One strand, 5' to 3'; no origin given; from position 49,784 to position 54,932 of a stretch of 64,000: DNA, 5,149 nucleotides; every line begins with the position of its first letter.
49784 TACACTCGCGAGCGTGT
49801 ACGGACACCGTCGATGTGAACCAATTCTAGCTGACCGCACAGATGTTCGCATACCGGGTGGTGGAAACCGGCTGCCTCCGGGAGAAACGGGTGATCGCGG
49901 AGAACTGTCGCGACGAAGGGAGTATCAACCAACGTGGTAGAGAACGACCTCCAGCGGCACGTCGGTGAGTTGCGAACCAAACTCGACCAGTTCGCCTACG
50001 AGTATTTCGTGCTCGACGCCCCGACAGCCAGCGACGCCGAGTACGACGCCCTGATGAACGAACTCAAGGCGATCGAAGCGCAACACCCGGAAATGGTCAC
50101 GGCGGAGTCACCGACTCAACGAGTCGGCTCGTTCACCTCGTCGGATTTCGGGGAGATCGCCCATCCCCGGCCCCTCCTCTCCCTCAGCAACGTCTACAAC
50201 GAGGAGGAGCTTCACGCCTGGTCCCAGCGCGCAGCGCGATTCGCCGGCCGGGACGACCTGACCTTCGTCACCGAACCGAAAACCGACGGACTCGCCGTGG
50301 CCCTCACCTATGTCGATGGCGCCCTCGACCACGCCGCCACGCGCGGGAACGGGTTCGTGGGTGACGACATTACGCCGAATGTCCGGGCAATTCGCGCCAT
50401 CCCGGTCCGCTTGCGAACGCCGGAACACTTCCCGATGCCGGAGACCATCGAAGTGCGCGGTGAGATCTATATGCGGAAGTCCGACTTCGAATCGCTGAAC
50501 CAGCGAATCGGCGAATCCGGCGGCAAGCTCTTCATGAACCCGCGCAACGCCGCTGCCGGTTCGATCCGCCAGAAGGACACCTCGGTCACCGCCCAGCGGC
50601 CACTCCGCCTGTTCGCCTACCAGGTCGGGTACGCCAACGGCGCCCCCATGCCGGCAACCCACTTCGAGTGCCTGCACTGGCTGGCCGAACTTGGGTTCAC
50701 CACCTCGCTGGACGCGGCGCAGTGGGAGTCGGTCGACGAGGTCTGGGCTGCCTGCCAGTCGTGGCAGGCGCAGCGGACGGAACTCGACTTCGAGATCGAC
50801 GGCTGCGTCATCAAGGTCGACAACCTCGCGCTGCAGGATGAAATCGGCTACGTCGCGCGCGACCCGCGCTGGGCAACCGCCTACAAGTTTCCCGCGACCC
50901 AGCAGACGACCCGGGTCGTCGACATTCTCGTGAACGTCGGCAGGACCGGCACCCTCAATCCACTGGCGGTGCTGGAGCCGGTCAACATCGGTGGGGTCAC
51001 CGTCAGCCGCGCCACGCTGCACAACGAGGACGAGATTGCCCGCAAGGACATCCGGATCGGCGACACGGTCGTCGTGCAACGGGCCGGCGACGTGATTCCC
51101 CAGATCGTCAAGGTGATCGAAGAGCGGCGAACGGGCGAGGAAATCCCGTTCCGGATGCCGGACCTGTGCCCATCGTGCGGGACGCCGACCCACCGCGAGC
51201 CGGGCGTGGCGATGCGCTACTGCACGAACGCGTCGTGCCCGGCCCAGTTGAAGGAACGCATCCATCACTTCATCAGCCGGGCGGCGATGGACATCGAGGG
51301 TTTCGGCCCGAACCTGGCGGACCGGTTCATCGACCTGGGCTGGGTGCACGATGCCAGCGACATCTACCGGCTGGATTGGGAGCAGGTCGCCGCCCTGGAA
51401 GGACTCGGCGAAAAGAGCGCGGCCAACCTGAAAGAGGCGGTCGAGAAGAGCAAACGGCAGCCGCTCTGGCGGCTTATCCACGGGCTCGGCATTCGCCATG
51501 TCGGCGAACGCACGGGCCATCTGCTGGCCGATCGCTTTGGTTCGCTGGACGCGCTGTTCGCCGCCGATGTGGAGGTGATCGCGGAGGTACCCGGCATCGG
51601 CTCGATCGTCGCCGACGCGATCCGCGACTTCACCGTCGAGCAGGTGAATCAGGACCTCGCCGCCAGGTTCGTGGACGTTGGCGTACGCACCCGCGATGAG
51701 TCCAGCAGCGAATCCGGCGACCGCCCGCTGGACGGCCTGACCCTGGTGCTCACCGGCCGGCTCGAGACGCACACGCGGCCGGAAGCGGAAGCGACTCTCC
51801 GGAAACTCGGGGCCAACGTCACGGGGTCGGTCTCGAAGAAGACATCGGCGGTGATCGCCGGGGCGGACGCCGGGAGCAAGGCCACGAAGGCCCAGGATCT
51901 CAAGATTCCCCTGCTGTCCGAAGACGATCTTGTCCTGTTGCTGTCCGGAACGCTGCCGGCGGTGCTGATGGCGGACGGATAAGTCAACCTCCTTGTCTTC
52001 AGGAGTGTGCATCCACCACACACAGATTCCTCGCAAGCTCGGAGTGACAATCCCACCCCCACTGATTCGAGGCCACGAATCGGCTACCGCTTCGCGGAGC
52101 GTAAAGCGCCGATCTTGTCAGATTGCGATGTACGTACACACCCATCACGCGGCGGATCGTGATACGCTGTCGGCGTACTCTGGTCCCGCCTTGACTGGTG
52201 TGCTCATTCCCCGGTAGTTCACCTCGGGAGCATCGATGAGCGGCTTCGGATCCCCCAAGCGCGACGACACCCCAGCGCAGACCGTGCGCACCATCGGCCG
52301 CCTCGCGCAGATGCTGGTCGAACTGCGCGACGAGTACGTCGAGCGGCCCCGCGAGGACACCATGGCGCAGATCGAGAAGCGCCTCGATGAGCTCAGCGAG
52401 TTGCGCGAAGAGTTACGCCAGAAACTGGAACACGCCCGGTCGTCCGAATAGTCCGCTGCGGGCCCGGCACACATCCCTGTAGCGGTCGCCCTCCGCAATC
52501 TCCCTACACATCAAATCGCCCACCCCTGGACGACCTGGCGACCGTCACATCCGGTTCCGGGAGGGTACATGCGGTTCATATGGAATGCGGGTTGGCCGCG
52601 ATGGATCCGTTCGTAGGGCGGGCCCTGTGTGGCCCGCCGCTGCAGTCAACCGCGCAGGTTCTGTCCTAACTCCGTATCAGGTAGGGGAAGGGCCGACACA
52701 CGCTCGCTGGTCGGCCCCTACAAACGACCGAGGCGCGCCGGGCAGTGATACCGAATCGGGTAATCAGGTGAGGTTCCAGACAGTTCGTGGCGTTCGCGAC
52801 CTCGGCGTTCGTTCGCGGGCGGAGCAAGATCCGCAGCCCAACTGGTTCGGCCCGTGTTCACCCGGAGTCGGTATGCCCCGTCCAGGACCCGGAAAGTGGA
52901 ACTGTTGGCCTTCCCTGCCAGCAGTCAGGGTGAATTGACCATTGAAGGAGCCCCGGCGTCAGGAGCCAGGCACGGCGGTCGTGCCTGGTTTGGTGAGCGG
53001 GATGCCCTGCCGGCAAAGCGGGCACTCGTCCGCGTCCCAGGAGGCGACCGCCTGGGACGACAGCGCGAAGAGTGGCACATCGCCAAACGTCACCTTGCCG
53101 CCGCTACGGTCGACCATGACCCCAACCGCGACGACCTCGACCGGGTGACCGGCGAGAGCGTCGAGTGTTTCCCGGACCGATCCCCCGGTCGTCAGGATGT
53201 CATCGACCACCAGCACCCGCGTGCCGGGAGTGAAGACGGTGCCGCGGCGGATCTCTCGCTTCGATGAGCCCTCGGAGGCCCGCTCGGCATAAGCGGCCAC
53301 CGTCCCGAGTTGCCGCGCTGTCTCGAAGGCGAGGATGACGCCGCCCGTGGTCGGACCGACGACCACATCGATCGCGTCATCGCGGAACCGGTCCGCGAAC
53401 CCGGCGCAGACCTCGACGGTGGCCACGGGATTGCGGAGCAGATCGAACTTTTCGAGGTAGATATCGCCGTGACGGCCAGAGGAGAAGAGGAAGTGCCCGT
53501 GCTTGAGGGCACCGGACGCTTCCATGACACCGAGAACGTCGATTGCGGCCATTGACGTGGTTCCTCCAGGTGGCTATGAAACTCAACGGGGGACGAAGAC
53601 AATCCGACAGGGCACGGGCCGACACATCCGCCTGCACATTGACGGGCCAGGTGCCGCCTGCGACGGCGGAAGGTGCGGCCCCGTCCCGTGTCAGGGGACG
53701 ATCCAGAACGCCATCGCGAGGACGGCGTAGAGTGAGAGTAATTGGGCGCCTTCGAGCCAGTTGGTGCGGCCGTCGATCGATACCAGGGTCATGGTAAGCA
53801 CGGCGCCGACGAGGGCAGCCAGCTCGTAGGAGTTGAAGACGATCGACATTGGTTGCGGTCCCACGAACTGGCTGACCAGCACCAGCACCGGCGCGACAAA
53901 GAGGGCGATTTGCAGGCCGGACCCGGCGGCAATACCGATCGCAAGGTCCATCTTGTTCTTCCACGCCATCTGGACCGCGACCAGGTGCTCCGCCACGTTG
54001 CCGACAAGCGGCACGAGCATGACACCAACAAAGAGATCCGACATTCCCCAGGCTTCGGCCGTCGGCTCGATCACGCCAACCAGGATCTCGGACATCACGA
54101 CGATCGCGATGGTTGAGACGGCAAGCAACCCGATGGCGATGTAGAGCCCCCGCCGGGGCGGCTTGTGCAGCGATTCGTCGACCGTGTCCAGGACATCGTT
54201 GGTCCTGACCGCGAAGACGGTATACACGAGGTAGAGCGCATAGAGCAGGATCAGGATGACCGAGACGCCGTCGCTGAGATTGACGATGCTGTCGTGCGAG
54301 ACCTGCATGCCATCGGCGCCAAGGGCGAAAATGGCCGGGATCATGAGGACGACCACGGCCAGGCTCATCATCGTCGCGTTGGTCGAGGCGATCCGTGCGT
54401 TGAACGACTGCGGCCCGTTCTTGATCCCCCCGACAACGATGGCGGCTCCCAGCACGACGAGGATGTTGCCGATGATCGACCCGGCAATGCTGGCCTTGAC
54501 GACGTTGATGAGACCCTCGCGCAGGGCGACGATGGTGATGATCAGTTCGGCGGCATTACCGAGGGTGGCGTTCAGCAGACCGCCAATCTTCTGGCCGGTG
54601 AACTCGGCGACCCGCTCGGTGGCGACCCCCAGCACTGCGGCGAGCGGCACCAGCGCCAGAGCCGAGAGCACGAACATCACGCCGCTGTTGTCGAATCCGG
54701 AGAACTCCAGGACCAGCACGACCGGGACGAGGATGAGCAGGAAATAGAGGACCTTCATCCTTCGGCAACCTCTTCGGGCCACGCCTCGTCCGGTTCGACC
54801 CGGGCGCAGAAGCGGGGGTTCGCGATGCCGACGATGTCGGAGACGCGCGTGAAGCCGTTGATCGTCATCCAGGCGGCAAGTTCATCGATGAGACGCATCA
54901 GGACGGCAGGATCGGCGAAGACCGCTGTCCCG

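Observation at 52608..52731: REP-like repeat family with a (C)GTT(C/T)GTAG head followed by a GC-rich hairpin; no RAYT gene in the window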

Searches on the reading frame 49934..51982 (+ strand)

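Call 19: search_protein_families(library=pfam, proteins=[window:49934-51982:+])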
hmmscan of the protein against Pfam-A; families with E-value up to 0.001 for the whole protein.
window:49934-51982:+ (682 aa): 9 families
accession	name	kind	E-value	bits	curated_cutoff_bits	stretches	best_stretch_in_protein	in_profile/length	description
PF01653.23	DNA_ligase_aden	-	4.1e-90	302.2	27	1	70-321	2-252/253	NAD-dependent DNA ligase adenylation domain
PF03120.22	DNA_ligase_OB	-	2.1e-34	117.7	32.9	1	325-402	1-78/79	NAD-dependent DNA ligase OB-fold domain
PF12826.13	HHH_2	-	5e-19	68.7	27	1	513-574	1-62/64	Helix-hairpin-helix motif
PF14520.12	HHH_5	-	5.3e-15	56.1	27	2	519-564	6-52/57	Helix-hairpin-helix domain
PF00533.33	BRCT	-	5.2e-13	49.5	21.3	1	597-667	4-75/78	BRCA1 C Terminus (BRCT) domain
PF03119.21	DNA_ligase_ZBD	-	2.4e-08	34.1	25.8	1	412-437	2-27/27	NAD-dependent DNA ligase C4 zinc finger domain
PF00633.29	HHH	-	2.7e-06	27.4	24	1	537-566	1-30/30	Helix-hairpin-helix motif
PF12738.14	PTCB-BRCT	-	2.6e-05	24.6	22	1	603-662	2-60/63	twin BRCT domain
PF22745.1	Nlig-Ia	-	6.1e-05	24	27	1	21-56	17-52/92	DNA ligase-like, N-terminal NAD+-binding domain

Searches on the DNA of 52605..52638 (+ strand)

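Call 64: build_rna_model(alignment_id=A1, structure=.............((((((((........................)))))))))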
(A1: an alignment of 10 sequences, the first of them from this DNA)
Model R1 built from alignment A1 (10 sequences, 53 columns); structure: as given.
model positions 33; base pairs 8; branch points 0; effective number of sequences 10; information 1.207 bits per position. Calibrated on 0.2 Mb of random sequence (short: E-values are rough).
structure used (alignment columns):
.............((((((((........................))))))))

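Call 65: search_with_rna_model(model_id=R1, source=window, filters=off, max_evalue=10, show_alignments=0)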
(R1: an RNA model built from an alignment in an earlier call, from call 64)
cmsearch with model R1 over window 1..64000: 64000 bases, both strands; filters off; matches with E-value up to 10: 41.
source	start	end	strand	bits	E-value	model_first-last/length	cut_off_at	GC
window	56668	56700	-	46.9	3.1e-11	1-33/33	no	0.73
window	52690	52729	-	46.3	4.4e-11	1-33/33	no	0.7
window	63624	63663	-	43.2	3.2e-10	1-33/33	no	0.73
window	52605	52638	+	39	4.9e-09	1-33/33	no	0.74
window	56617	56648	+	34.6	8.5e-08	1-33/33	no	0.75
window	47410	47461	-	30.1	1.5e-06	1-33/33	no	0.69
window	27452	27484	+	19.5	0.0015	1-33/33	no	0.7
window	29678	29728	-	17.2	0.0065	7-33/33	no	0.75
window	45737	45755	-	13.7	0.063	14-32/33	no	0.74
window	47318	47386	+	13.3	0.083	11-33/33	no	0.71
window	29772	29819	-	12.8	0.11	7-33/33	no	0.77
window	36270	36399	-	12.4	0.15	1-33/33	no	0.69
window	41706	41738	+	11.1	0.33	1-33/33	no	0.73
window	52478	52544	+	9.9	0.72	8-33/33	no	0.64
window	16241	16268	-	9.6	0.9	7-33/33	no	0.82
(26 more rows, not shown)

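Call 66: search_with_rna_model(model_id=R1, sources=[L001, L002, L003, L004, L005, L006, L008, L009, L010, L011], filters=off, max_evalue=10)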
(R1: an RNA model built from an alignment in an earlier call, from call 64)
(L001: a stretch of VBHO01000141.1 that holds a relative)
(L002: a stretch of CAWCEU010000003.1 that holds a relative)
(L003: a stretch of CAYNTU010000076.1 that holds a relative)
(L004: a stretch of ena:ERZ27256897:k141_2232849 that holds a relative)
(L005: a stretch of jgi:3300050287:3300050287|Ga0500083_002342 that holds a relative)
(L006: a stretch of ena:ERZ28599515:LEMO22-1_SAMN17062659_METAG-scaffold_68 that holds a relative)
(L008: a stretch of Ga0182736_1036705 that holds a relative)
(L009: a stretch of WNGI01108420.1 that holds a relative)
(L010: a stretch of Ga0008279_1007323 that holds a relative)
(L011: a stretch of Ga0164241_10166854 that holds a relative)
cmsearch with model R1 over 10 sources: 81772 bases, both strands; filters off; matches with E-value up to 10: 36.
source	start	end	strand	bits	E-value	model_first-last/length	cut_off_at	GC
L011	673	705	-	49.1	9.4e-12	1-33/33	no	0.73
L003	298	337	+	46.3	5.6e-11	1-33/33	no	0.7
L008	484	516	+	45.7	8.2e-11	1-33/33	no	0.64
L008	435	468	-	41.1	1.6e-09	1-33/33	no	0.56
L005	6603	6635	-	40.3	2.8e-09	1-33/33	no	0.73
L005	7430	7463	-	30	2.1e-06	1-33/33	no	0.68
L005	7341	7374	+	28.5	5.7e-06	1-33/33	no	0.74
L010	5483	5510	-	24.4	8e-05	1-33/33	no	0.64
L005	6570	6623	+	19.2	0.0023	9-33/33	no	0.78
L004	10049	10122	-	18.5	0.0037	1-33/33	no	0.64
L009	1771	1787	+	16.8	0.011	1-33/33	no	0.65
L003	554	593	+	11.2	0.42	11-33/33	no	0.73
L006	3900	3932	+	10.9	0.5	1-33/33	no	0.61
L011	978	1060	+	10.2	0.76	1-33/33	no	0.61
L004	5937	5983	-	9.6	1.1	1-33/33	no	0.66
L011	673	693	+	9.5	1.2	13-33/33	no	0.86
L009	1899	1928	+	9.5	1.2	1-33/33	no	0.8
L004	10327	10347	-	9.5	1.2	14-32/33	no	0.71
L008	496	516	-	9.5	1.2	13-33/33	no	0.71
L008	426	455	+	8.8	1.9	1-33/33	no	0.5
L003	310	337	-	8.8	1.9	13-33/33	no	0.79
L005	905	953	-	8.4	2.5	1-33/33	no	0.63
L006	22085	22106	-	8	3.2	14-32/33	no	0.77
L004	615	650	+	7.9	3.4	1-33/33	no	0.72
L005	2821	2835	+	7.9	3.5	15-31/33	no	0.87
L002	5331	5345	-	7.7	3.8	16-30/33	no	0.87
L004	9951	10023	+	7.5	4.5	1-33/33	no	0.64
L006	15201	15245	+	7.3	5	1-33/33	no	0.58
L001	86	121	+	7.3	5.2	1-33/33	no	0.72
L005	3906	3922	-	7.2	5.5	1-33/33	no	0.76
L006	11275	11287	+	7.1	5.7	17-29/33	no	0.77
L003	556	593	-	7.1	5.9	13-33/33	no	0.74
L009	827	837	-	7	6.3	18-28/33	no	0.91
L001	2688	2725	+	6.7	7.5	1-33/33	no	0.71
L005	4635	4657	+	6.3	9.6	1-33/33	no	0.61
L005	2647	2710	+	6.3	9.6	11-33/33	no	0.56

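Call 88: search_with_rna_model(model_id=R1, sources=[L015, L016, L017, L012, L013, L014], filters=off, max_evalue=1, show_alignments=3)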
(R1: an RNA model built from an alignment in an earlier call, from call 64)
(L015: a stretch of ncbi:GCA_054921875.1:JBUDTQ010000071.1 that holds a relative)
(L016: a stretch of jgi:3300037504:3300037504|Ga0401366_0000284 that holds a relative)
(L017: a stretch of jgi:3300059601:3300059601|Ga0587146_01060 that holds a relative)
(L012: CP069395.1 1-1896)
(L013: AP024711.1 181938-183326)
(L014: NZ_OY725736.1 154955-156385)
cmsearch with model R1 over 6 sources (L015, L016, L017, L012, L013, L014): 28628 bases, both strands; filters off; matches with E-value up to 1: 22.
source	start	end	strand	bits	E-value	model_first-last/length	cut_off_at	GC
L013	1206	1236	-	29.4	1.1e-06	1-33/33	no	0.55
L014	352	385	+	24.8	2.2e-05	1-33/33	no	0.62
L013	911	941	-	24.2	3.2e-05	1-33/33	no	0.61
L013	241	272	-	23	6.8e-05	1-33/33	no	0.66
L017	4346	4373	-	22.1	0.00012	7-33/33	no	0.61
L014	602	626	-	21.3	0.00021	9-33/33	no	0.64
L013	800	856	+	19.5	0.00068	1-33/33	no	0.54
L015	3237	3262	+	17.8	0.002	9-33/33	no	0.73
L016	3243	3268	+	17.8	0.002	9-33/33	no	0.73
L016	3312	3337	+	17.8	0.002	9-33/33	no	0.73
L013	129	159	-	17.6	0.0022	1-33/33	no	0.65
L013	1058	1080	-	15.7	0.0079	9-33/33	no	0.65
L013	1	26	+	14.6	0.016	6-33/33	no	0.73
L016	18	56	+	13.7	0.028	1-33/33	no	0.62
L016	27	57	-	12.7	0.054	12-33/33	no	0.58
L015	3319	3352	+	12.3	0.07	1-33/33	no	0.71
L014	365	393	-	11.4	0.12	1-33/33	no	0.62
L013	906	929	+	10.9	0.17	1-33/33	no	0.75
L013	241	259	+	10.6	0.2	13-33/33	no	0.84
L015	3354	3382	+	10.4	0.24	1-33/33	no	0.66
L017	4308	4335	+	9.7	0.37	7-33/33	no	0.68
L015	6263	6291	-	9.3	0.49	1-33/33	no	0.66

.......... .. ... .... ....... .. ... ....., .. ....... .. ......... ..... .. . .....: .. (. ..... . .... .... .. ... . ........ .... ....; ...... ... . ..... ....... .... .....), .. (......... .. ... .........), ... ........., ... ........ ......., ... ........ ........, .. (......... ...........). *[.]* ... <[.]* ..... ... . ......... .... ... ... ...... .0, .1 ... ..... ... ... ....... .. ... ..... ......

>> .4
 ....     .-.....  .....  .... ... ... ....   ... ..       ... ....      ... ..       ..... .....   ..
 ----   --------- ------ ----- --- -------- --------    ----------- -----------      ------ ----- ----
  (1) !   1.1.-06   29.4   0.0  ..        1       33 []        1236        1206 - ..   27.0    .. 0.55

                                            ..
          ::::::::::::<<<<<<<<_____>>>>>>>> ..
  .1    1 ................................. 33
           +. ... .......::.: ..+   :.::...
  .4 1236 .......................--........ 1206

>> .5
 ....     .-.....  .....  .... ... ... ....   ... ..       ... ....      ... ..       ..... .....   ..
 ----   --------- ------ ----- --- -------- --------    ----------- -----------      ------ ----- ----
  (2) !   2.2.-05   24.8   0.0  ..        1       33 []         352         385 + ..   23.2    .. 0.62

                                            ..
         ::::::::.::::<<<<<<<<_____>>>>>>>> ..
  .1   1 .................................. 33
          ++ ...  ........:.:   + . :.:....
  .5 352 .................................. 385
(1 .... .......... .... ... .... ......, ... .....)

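Call 96: search_with_rna_model(model_id=R1, source=L018, filters=off, max_evalue=0.5, show_alignments=4)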
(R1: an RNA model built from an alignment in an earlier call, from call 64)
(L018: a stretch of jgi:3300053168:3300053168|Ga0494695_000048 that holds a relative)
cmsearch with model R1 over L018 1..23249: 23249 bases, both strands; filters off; matches with E-value up to 0.5: 2.
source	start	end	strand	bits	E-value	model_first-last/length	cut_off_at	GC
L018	21808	21837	-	14.3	0.016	1-33/33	no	0.73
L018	11431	11456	-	10.5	0.18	1-33/33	no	0.62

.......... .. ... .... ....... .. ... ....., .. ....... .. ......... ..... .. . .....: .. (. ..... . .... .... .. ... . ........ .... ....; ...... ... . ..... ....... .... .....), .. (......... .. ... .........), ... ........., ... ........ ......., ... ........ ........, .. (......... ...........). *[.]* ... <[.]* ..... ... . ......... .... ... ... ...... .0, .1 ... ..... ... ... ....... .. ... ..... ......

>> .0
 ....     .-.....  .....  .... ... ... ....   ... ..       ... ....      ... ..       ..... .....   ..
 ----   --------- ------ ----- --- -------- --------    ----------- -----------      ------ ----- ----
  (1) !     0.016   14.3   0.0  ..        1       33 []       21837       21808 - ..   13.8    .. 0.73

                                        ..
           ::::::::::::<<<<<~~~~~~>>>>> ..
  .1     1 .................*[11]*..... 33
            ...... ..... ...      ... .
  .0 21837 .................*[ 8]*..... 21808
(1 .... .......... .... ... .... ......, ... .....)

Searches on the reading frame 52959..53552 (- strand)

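Call 19: search_protein_families(library=pfam, proteins=[window:52959-53552:-])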
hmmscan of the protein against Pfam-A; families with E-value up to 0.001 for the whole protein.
window:52959-53552:- (197 aa): 1 family
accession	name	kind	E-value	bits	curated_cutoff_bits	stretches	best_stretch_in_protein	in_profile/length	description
PF00156.33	Pribosyltran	-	1e-15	57.8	26.3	1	53-153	20-130/158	Phosphoribosyl transferase domain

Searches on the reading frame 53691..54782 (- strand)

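Call 92: search_protein_families(library=pfam, proteins=[window:53691-54782:-])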
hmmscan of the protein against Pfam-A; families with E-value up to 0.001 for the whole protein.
window:53691-54782:- (363 aa): 1 family
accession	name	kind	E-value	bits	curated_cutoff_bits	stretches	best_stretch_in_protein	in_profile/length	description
PF01699.29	Na_Ca_ex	-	1.5e-40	139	24.9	2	216-360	2-150/151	Sodium/calcium exchanger protein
